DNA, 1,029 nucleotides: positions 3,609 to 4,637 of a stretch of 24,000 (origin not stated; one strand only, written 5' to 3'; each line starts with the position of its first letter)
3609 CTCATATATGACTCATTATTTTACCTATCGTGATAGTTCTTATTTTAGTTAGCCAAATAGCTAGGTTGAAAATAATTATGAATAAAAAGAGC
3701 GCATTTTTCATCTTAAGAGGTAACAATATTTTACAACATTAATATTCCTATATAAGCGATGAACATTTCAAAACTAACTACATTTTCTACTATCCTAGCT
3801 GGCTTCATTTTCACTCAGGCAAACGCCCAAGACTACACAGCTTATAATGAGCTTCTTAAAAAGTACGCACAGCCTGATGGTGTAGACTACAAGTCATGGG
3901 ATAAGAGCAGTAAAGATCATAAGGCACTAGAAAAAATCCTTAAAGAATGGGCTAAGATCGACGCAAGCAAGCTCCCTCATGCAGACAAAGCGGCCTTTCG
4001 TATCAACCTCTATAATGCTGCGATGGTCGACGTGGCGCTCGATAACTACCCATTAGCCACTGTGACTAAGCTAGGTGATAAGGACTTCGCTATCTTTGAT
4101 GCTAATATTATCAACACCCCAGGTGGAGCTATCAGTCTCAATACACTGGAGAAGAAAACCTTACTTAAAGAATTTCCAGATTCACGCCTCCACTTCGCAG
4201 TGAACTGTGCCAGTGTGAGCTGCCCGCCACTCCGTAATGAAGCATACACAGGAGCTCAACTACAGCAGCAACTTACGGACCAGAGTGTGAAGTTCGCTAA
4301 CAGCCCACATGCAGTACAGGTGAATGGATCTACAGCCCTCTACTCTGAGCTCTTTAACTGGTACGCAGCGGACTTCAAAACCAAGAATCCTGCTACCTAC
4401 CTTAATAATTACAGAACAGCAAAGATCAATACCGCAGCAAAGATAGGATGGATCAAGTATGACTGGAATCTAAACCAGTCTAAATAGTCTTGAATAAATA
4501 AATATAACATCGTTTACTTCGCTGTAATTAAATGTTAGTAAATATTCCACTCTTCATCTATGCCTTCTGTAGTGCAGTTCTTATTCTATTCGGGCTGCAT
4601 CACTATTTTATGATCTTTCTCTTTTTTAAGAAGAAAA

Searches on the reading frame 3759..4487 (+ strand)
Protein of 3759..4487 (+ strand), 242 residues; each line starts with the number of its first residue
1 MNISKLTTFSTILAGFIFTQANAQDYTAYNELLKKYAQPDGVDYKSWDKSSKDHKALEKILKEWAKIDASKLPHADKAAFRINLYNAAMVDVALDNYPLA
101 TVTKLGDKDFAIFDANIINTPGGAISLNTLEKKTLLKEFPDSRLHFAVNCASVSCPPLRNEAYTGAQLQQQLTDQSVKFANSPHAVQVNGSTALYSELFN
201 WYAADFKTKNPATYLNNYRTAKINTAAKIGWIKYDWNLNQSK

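Call 7: search_protein_families(library=pfam, proteins=[window:3759-4487:+], max_evalue=0.001)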
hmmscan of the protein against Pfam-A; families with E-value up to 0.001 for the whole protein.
window:3759-4487:+ (242 aa): 1 family
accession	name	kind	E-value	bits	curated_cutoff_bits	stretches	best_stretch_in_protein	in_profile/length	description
PF04784.19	DUF547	-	7.8e-20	71.6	27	1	70-179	2-124/125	Protein of unknown function, DUF547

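Call 17: search_protein_families(library=ncbifam, proteins=[window:3759-4487:+], max_evalue=0.00001)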
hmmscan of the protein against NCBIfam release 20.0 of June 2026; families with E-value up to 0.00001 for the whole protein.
window:3759-4487:+ (242 aa): 0 families

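Call 41: search_protein_families(library=ncbifam, proteins=[window:3759-4487:+], max_evalue=0.000001)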
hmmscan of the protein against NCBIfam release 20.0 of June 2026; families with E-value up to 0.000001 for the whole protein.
window:3759-4487:+ (242 aa): 0 families
